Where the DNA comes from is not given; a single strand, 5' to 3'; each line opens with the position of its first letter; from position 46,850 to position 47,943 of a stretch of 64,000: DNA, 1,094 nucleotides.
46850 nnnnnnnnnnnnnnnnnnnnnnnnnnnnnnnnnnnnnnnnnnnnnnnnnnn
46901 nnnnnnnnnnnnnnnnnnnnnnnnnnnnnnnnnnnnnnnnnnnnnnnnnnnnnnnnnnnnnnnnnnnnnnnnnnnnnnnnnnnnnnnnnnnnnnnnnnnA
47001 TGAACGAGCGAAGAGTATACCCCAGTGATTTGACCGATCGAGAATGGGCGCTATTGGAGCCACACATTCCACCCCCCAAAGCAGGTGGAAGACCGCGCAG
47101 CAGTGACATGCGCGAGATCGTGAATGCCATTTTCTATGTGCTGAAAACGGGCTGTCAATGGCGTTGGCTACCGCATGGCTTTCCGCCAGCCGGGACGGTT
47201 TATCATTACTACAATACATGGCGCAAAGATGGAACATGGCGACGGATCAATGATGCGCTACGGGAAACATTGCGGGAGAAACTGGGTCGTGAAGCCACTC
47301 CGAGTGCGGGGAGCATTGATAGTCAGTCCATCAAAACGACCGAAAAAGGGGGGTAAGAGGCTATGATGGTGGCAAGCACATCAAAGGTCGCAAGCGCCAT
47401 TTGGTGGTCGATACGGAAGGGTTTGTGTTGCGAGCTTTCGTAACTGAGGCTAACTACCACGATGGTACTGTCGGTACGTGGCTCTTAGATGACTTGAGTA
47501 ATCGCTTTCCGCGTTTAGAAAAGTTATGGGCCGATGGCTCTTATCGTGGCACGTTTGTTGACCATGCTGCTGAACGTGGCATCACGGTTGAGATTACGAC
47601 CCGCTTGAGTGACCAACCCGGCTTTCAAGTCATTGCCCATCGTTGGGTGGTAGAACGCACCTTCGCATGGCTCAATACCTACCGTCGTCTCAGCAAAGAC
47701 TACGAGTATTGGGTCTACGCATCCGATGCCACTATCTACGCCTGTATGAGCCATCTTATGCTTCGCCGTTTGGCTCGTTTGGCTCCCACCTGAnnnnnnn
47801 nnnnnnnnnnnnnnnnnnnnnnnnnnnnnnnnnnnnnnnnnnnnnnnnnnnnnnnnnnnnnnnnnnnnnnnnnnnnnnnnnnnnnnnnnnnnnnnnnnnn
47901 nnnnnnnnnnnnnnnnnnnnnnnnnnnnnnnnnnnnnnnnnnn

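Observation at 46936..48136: IS5-family element inserted into the 3' end of an FmdB zinc-ribbon gene; pre-insertion sequence reconstructs convergent genes with overlapping stop codons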

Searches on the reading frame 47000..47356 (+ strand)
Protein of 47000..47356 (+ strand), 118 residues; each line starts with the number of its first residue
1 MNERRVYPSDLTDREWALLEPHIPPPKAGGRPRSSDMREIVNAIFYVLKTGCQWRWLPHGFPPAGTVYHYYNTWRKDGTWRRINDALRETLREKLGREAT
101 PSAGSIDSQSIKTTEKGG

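Call 6: search_protein_families(library=pfam, proteins=[window:47000-47356:+], max_evalue=0.01)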
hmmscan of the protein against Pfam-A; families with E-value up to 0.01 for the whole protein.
window:47000-47356:+ (118 aa): 1 family
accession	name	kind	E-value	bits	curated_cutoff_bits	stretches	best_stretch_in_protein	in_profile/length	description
PF13340.11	DUF4096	-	1.8e-31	108.6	34.3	1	11-83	1-75/76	Putative transposase of IS4/5 family (DUF4096)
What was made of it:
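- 47000..47356 (+): Transposase orfA, 118 aa (DUF4096, the N-terminal domain of IS4/IS5 transposases). Pfam PF13340, 108.6 bits (call 6).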

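Call 13: find_encoding_contigs(protein=window:47000-47356:+, flank=3000, max_places=10)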
Protein window:47000-47356:+ (118 aa): no gene with exactly this product is on record in the collection.

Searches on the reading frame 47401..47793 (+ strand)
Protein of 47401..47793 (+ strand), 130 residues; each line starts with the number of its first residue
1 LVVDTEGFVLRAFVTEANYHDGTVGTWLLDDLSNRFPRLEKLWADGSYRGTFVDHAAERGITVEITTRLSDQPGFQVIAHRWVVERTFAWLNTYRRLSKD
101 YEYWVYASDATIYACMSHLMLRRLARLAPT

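Call 6: search_protein_families(library=pfam, proteins=[window:47401-47793:+], max_evalue=0.01)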
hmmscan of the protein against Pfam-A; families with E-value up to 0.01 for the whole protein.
window:47401-47793:+ (130 aa): 2 families
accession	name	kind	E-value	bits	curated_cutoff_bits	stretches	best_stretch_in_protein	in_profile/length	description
PF01609.27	DDE_Tnp_1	-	1.1e-11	45.4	23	1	2-112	41-192/200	Transposase DDE domain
PF13586.12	DDE_Tnp_1_2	-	6.3e-09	36.6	29.2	1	42-121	1-85/86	Transposase DDE domain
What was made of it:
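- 47323..47793 (+): Transposase orfB reading frame (-1 relative to orfA), the DDE catalytic part. It is open from 47323, and its TGA stop is at 47791-47793. Pfam DDE_Tnp_1 and DDE_Tnp_1_2 (call 6).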
